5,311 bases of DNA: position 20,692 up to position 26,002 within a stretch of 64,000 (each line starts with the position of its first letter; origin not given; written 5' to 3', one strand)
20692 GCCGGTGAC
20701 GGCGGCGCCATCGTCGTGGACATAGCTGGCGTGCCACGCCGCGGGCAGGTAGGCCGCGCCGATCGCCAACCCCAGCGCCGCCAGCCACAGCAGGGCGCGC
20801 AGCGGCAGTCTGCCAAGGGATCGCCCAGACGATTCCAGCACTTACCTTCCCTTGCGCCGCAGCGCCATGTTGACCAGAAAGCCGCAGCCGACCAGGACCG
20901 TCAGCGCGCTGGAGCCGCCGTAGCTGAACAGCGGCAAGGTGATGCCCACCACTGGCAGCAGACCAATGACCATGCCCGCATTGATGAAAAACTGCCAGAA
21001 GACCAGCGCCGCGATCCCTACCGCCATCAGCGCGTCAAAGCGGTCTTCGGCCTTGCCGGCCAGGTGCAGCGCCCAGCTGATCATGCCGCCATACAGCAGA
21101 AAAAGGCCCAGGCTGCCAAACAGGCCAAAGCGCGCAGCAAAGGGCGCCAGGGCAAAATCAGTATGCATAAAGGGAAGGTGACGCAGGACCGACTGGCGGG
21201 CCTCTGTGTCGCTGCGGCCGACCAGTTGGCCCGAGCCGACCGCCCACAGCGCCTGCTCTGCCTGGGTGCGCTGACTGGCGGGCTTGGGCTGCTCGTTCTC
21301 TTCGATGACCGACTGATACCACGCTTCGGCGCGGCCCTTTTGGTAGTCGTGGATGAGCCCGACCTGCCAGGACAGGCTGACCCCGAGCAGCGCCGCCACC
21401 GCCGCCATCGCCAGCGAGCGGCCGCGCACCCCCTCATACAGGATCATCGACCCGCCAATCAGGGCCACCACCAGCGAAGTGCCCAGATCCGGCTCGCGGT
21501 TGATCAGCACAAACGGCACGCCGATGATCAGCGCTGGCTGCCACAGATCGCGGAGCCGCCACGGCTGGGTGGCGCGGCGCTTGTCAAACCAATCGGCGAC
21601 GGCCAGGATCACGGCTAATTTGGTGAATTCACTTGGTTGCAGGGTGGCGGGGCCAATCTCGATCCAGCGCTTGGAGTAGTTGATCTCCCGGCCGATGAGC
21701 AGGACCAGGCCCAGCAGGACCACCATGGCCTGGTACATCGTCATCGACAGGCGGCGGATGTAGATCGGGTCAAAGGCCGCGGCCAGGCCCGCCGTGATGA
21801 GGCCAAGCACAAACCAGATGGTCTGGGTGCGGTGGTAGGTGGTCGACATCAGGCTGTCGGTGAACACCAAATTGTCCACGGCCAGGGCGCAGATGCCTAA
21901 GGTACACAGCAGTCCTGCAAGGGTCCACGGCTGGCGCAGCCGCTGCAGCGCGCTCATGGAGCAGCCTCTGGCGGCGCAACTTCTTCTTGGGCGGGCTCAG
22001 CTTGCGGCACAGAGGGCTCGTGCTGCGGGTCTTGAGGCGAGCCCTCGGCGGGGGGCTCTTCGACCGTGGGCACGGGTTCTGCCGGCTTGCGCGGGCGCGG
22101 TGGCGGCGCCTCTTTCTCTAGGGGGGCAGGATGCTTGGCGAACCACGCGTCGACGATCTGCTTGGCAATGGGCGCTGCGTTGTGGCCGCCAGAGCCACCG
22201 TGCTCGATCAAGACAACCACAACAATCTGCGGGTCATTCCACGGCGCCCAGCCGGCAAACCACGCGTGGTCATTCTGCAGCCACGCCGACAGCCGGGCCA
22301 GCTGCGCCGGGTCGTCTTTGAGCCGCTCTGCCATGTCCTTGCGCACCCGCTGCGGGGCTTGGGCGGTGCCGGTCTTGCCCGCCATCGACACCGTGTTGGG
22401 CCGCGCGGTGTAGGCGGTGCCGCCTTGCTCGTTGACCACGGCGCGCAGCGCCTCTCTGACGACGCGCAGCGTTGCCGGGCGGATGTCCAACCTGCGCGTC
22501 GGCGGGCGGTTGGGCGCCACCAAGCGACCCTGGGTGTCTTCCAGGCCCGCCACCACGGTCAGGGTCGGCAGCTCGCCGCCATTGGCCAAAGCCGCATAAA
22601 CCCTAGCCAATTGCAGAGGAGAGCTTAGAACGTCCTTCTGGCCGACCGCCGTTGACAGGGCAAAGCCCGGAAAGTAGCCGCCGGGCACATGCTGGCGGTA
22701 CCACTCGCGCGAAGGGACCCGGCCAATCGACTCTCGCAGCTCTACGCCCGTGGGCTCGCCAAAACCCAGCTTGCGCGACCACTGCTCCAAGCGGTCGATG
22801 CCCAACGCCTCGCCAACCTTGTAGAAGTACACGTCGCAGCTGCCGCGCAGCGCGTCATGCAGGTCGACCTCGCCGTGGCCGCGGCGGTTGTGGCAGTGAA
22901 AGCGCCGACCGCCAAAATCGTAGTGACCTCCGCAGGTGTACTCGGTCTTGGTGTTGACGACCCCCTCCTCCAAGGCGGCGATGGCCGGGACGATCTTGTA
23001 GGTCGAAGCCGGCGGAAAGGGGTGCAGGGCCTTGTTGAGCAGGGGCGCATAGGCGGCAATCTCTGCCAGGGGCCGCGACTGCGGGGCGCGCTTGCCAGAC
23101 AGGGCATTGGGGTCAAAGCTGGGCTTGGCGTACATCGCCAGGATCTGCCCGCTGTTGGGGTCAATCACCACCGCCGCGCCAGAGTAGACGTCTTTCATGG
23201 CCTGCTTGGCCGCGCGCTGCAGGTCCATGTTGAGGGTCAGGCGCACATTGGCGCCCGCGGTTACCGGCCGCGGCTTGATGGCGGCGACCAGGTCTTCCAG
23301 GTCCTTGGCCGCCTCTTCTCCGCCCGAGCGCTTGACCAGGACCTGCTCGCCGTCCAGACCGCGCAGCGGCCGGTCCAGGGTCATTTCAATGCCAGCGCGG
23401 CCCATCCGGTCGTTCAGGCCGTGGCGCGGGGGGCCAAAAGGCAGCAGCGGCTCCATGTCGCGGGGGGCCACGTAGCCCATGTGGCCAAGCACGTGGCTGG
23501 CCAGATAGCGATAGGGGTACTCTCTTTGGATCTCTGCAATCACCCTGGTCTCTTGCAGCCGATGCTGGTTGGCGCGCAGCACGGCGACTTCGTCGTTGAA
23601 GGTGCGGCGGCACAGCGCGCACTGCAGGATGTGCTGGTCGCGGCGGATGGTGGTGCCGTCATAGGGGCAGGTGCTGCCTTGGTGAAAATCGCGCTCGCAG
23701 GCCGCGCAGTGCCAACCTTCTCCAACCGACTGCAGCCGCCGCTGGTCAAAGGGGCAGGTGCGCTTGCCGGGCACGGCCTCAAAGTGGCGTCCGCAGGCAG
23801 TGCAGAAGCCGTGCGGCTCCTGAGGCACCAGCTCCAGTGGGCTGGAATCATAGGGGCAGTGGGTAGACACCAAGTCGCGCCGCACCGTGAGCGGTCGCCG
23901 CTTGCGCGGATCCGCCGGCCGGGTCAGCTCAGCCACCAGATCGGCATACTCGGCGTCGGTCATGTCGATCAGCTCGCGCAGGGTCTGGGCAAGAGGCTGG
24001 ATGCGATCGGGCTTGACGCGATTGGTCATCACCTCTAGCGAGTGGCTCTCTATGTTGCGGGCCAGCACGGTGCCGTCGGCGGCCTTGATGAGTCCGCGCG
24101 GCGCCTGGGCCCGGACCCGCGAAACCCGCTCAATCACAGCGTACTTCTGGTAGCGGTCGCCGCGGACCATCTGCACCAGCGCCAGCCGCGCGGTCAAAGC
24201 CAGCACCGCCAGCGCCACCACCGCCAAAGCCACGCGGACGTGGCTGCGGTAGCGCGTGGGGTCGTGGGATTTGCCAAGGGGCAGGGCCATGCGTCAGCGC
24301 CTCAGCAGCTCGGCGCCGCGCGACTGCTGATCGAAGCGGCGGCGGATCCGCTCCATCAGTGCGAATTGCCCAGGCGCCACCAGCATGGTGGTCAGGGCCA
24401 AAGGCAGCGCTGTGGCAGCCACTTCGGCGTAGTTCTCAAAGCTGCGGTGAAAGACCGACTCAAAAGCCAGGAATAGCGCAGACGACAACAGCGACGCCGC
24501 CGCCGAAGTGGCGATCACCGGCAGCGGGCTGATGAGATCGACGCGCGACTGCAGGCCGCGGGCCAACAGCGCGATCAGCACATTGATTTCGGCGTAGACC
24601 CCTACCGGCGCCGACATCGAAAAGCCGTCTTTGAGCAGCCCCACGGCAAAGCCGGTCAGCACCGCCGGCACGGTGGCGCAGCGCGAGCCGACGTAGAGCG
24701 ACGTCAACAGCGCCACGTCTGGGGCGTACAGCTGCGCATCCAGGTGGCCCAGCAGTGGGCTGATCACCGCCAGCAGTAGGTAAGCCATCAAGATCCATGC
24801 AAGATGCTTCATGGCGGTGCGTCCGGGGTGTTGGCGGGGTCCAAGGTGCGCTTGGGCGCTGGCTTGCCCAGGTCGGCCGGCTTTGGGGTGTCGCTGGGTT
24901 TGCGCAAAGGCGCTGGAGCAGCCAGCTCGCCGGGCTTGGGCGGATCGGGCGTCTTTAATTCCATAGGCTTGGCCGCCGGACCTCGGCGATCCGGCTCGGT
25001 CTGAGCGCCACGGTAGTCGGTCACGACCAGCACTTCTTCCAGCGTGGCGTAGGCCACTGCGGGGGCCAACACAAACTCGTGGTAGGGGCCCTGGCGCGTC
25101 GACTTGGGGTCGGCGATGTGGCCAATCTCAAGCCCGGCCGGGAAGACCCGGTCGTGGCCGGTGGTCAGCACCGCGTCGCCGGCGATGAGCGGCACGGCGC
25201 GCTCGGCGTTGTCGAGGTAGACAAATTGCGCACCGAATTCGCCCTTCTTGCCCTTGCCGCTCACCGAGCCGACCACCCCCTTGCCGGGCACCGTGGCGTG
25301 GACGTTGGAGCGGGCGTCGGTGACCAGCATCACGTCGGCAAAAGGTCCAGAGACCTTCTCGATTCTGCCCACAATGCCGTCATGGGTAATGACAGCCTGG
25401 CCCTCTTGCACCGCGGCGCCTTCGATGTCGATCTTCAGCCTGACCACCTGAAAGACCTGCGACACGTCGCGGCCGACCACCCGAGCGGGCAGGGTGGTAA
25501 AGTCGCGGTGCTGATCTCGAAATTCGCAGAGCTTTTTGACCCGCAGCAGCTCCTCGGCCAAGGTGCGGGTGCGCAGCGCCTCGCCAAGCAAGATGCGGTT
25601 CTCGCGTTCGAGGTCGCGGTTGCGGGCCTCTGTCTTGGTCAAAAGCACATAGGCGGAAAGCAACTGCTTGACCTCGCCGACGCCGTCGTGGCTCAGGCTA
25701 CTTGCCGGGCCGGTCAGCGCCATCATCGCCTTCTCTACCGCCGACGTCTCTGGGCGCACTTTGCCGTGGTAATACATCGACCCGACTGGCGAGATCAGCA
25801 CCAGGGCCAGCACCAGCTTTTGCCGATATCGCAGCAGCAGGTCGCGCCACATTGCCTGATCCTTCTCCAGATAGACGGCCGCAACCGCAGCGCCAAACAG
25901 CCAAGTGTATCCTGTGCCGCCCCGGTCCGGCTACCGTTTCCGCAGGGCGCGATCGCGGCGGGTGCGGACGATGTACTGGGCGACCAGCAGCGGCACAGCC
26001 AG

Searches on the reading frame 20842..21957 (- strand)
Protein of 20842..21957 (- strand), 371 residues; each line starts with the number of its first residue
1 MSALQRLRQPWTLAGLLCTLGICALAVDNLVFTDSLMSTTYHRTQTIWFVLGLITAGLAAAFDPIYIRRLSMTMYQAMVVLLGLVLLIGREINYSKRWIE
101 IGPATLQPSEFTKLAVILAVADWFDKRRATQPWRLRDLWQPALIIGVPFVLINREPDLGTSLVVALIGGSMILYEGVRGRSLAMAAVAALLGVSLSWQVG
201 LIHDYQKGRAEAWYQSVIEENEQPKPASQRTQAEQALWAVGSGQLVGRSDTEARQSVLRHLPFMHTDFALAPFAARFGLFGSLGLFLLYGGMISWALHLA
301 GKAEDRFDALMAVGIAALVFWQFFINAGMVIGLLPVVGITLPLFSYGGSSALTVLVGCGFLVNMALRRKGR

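Call 33: search_protein_families(library=pfam, proteins=[window:20842-21957:-], max_evalue=0.0001)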
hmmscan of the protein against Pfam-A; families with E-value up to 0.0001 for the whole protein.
window:20842-21957:- (371 aa): 1 family
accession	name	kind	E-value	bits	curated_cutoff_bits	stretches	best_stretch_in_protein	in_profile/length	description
PF01098.24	FTSW_RODA_SPOVE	-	3.9e-77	260.1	26.4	1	11-367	5-353/356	Cell cycle protein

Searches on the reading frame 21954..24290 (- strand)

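Call 33: search_protein_families(library=pfam, proteins=[window:21954-24290:-], max_evalue=0.0001)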
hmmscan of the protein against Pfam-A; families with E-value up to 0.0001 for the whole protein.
window:21954-24290:- (778 aa): 2 families
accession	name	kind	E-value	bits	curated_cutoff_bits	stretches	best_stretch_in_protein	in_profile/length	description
PF00905.27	Transpeptidase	-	2.5e-63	214.5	22.1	1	371-713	1-298/299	Penicillin binding protein transpeptidase domain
PF03717.20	PBP_dimer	-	2.5e-19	70.8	24.4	1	62-325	3-174/180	Penicillin-binding Protein dimerisation domain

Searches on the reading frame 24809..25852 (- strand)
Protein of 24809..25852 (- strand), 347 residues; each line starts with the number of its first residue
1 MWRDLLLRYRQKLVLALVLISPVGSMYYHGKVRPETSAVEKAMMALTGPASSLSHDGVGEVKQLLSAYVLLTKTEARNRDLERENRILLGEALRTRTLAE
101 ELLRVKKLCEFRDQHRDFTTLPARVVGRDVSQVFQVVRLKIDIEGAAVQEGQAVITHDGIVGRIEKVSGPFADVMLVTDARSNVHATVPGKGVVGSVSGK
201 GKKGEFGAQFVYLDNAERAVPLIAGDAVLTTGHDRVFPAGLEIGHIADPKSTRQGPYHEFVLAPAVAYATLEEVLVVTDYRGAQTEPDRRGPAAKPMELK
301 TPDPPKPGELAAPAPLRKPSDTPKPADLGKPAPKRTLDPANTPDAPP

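Call 33: search_protein_families(library=pfam, proteins=[window:24809-25852:-], max_evalue=0.0001)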
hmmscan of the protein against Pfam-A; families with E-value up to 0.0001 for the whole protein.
window:24809-25852:- (347 aa): 1 family
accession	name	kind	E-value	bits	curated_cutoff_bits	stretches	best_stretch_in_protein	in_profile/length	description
PF04085.20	MreC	-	4.2e-25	88.7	28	1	125-278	1-147/147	Rod shape-determining protein MreC, barrel core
